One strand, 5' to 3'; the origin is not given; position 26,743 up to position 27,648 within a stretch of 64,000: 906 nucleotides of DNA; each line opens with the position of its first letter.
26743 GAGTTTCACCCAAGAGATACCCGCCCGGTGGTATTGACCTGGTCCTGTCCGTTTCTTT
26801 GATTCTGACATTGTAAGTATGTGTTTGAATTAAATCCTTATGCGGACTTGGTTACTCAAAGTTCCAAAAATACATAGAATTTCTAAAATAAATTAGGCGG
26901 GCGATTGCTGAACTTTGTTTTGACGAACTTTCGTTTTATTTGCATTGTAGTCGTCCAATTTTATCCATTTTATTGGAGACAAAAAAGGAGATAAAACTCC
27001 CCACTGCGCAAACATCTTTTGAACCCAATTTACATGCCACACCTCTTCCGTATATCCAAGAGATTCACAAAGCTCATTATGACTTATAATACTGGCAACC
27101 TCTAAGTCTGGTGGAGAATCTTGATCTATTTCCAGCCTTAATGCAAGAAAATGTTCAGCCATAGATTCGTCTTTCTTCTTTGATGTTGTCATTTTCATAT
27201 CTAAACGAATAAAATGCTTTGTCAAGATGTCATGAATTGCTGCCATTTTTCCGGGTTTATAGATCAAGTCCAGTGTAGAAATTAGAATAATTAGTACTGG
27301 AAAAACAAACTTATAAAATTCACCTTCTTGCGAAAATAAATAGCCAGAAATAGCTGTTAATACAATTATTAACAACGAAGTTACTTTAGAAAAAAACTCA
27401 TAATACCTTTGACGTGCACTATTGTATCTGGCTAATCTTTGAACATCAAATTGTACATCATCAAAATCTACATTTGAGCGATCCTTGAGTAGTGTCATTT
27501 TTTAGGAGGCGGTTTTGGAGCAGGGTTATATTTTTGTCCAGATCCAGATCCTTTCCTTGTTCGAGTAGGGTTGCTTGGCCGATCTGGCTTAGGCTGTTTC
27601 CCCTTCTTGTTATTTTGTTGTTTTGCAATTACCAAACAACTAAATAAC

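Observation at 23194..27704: IS1595-family transposon carrying a translationally coupled transposase-methylase-endonuclease operon plus a 2-TM protein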

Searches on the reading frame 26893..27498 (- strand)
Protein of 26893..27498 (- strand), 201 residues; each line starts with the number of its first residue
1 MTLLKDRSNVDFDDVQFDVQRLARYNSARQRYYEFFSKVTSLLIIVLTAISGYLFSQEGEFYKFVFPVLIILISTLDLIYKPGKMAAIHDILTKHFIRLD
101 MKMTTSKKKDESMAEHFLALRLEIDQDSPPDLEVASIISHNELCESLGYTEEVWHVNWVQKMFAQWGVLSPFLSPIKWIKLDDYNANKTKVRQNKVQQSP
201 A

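Call 6: search_protein_families(library=pfam, proteins=[window:26893-27498:-], max_evalue=0.01)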
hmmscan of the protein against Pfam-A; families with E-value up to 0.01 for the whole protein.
window:26893-27498:- (201 aa): 1 family
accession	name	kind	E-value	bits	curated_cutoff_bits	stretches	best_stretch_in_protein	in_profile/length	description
PF25179.1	LMF1_C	-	0.0094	16.4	34.2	0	77-127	35-85/139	Lipase maturation factor C-terminal domain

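Call 18: search_protein_families(library=ncbifam, proteins=[window:26893-27498:-], max_evalue=0.01)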
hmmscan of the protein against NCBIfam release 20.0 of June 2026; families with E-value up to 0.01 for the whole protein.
window:26893-27498:- (201 aa): 0 families

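Call 19: search_protein_families(library=padloc, proteins=[window:26893-27498:-], max_evalue=0.01)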
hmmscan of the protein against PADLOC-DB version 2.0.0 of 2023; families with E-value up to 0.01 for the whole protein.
window:26893-27498:- (201 aa): 0 families

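Call 42: find_homologous_proteins(query=window:26893-27498:-, max_evalue=0.01)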
Query window:26893-27498:- (201 aa): 3 proteins with E <= 0.01 among 80 candidates.
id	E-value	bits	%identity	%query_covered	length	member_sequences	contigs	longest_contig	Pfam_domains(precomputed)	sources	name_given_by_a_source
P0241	3.3e-129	446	100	100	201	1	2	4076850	-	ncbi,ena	-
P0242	7.9e-59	217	65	77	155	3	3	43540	-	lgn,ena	-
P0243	2.5e-52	196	51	100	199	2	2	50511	-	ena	-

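Call 43: find_encoding_contigs(protein=P0243, flank=7000, max_places=3)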
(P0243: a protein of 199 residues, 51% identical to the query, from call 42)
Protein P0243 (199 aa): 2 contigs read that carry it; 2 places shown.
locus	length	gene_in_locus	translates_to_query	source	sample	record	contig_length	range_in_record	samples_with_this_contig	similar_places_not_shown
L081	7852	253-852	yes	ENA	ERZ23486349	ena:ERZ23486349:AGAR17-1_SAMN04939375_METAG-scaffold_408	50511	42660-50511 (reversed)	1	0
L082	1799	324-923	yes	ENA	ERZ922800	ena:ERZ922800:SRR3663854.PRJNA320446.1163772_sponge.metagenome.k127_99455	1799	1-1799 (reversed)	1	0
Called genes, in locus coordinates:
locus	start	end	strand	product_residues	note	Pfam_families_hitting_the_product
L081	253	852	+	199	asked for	-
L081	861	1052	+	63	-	-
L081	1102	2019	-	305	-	PF12760:Zn_ribbon_IS1595 (weak), PF12762:DDE_Tnp_IS1595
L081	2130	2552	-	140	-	PF16347:SGSH_C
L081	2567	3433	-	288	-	-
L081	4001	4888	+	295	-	-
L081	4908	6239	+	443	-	PF00916:Sulfate_transp, PF01740:STAS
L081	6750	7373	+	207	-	PF04290:DctQ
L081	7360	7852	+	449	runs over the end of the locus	PF06808:DctM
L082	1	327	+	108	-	?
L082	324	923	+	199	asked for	-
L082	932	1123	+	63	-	-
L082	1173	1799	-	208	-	?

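Call 44: find_encoding_contigs(protein=P0242, flank=7000, max_places=3)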
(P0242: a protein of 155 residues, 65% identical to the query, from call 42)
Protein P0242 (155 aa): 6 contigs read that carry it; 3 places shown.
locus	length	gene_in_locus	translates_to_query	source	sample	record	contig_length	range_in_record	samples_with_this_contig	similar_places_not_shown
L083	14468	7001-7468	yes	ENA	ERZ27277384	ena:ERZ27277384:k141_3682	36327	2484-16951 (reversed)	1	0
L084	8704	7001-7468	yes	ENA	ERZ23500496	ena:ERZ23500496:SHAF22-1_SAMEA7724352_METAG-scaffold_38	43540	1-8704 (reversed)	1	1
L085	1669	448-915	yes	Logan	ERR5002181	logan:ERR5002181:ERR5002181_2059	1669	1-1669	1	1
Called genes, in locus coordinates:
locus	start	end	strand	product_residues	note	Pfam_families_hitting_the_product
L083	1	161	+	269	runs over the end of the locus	PF13847:Methyltransf_31 (faint), PF01555:N6_N4_Mtase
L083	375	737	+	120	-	PF02945:Endonuclease_7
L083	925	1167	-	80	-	-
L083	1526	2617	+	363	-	-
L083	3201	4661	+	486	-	PF00289:Biotin_carb_N, PF02786:CPSase_L_D2, PF02222:ATP-grasp, PF07478:Dala_Dala_lig_C, PF02785:Biotin_carb_C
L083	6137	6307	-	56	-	-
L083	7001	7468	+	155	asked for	-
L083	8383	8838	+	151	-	-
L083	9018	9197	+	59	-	-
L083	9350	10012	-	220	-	PF01135:PCMT (weak), PF01596:Methyltransf_3, PF13578:Methyltransf_24, PF13649:Methyltransf_25 (weak)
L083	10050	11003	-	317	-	PF02390:Methyltransf_4, PF13649:Methyltransf_25 (faint)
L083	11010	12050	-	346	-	PF01112:Asparaginase_2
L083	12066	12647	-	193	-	PF01330:RuvA_N, PF10391:DNA_pol_lambd_f (faint), PF14520:HHH_5, PF07499:RuvA_C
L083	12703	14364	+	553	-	PF03023:MurJ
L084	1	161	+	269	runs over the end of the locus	PF13847:Methyltransf_31 (faint), PF01555:N6_N4_Mtase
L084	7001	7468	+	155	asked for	-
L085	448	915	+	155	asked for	-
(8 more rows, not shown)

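Call 54: search_protein_representatives(protein=window:26893-27498:-)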
Query: 201 residues. Proteins with E-value up to 0.001 (for the whole library): 611; up to 1e-10: 113; up to 1e-30: 4. The best 150 are listed.
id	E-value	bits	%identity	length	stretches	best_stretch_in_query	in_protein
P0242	2.5e-59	216.8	65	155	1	1-154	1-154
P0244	2.6e-55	203.7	50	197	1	1-199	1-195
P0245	1.7e-52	194.5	51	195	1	2-194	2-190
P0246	2.1e-31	125.7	51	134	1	62-185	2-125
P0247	2.2e-29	119.1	35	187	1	5-184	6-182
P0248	2.3e-28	115.8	37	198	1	1-190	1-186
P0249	7.5e-26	107.6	34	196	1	1-197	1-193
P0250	9.6e-23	97.5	31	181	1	5-171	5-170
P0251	2.8e-21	92.7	33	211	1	2-192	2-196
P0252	3.0e-20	89.3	46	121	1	85-196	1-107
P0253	8.4e-19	84.6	30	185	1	9-171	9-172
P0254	8.4e-19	84.6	33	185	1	11-166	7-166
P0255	9.5e-18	81.2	30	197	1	9-171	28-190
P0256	1.3e-17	80.7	29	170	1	11-166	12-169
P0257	2.4e-17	79.8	32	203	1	9-184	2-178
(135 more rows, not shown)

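Call 57: search_protein_families(library=pfam, alignment_id=A1, max_evalue=0.01)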
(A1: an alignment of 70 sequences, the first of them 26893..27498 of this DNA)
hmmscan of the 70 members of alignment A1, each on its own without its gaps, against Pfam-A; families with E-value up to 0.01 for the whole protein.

A. member 1, window:26893-27498:- (201 aa): 1 family
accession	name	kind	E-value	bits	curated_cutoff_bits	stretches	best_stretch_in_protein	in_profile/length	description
PF25179.1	LMF1_C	-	0.0094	16.4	34.2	0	77-127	35-85/139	Lipase maturation factor C-terminal domain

B. families by the number of members that match (of 70 scanned): 9 families
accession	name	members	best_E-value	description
PF18181.6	SLATT_1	4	2.1e-05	SMODS and SLOG-associating 2TM effector domain 1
PF01616.22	Orbi_NS3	1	0.00026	Orbivirus NS3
PF03706.18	LPG_synthase_TM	1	0.00073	Lysylphosphatidylglycerol synthase TM region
PF13295.11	DUF4077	1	0.0013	Domain of unknown function (DUF4077)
PF03594.19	BenE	1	0.0047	Benzoate membrane transport protein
PF14015.11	DUF4231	1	0.0077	Protein of unknown function (DUF4231)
PF21040.3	CEP104-like_TOG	1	0.0081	Centrosomal protein CEP104-like, TOG domain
PF18186.6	SLATT_4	1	0.0084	SMODS and SLOG-associating 2TM effector domain family 4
PF25179.1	LMF1_C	1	0.0094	Lipase maturation factor C-terminal domain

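Call 61: predict_structure(alignment_id=A1)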
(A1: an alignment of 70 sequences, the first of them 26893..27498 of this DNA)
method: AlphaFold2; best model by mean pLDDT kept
length: 201 residues; sequences in the alignment: 70
mean_pLDDT: 93.5   pTM: 0.85
mean pLDDT of the five models: 93.5, 93.3, 93.0, 92.9, 92.9
residues with pLDDT >= 90: 180; 70-90: 9; 50-70: 10; < 50: 2
segments of 3 or more residues with pLDDT < 50: none
pLDDT, mean of each block of 10 residues (from residue 1): 63 97 98 97 97 94 95 97 97 98 98 97 97 96 97 95 84 81 97 95 83
secondary structure, 60 per line:
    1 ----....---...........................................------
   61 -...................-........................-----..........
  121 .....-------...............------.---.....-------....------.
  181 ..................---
elements in order: H5-8 H12-54 H62-80 H82-105 H111-125 H133-147 H158-162 H170-173 H181-198

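Call 67: fold_search(model_id=the predicted structure, library=pdb)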
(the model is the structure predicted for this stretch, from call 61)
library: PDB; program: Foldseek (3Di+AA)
matches with E <= 10: 173; with E <= 0.001: 0
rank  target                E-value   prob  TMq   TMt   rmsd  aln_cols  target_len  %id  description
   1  6tz4_01               8.1e-01  0.13  0.23  0.24  14.9       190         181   14  CryoEM reconstruction of membrane-bound ESCRT-III filament composed of CHMP1B+IST1 (right-handed) (released 2020-04-08)
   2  6e8g_A                9.0e-01  0.12  0.23  0.25  15.3       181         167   14  CryoEM reconstruction of IST1-CHMP1B copolymer filament bound to ssDNA at 2.9 Angstrom resolution (released 2018-08-15)
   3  7sqc_1F               1.1e+00  0.12  0.20  0.18  30.3       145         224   14  Ciliary C1 central pair apparatus isolated from Chlamydomonas reinhardtii (released 2022-04-13)
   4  9s99_B                1.4e+00  0.09  0.19  0.19  23.8       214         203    9  CdvB2 filament - high twist, class B (released 2026-01-28)
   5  8e2i_E                1.6e+00  0.18  0.30  0.33  19.1       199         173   10  Cryo-EM structure of BIRC6/Smac (released 2023-02-15)
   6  3frr                  1.6e+00  0.10  0.23  0.25  15.1       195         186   14  Structure of human IST1(NTD) - (residues 1-189)(P21) (released 2009-06-30)
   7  9syt_B                1.6e+00  0.15  0.26  0.09  13.7       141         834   14  Asymmetric hexameric MmpS4-MmpL4 complex from Mycobacterium tuberculosis with "long" coiled-coil domain (released 2026-01-28)
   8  3i9w                  1.7e+00  0.21  0.33  0.27  17.2       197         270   10  Crystal structure of the E. coli histidine kinase sensor TorS sensor domain (released 2009-10-06)
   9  4fzs_B                1.7e+00  0.11  0.26  0.28  20.1       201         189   11  Structure of human SNX1 BAR domain (released 2013-07-10)
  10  6lea_A                1.8e+00  0.08  0.13  0.24  18.5       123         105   12  Structure of FliS chaperone in complex with flagellin and HP1076 (released 2020-05-13)
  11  9s97_A                2.0e+00  0.09  0.25  0.26  23.0       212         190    9  CdvB2 filament - low twist (released 2026-01-28)
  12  9a72_A                2.0e+00  0.09  0.23  0.16  25.5       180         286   13  Integrative model of YFMS-CHEW by crosslinking MS and deep learning (released 2024-09-18)
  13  4wjg_4                2.2e+00  0.13  0.31  0.25  20.9       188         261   10  Structure of T. brucei haptoglobin-hemoglobin receptor binding to human haptoglobin-hemoglobin (released 2014-11-26)
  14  6gow_E                2.2e+00  0.08  0.14  0.25  19.9       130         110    8  Crystal structure of the flagellin-FliS complex from Bacillus subtilis crystallized in spacegroup P22121 (released 2018-08-29)
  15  8gl8_C                2.2e+00  0.06  0.20  0.22  22.4       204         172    8  The Type 9 Secretion System Extended Translocon - SprA-PorV-PPI-RemZ-SkpA-SprE complex (released 2024-01-31)
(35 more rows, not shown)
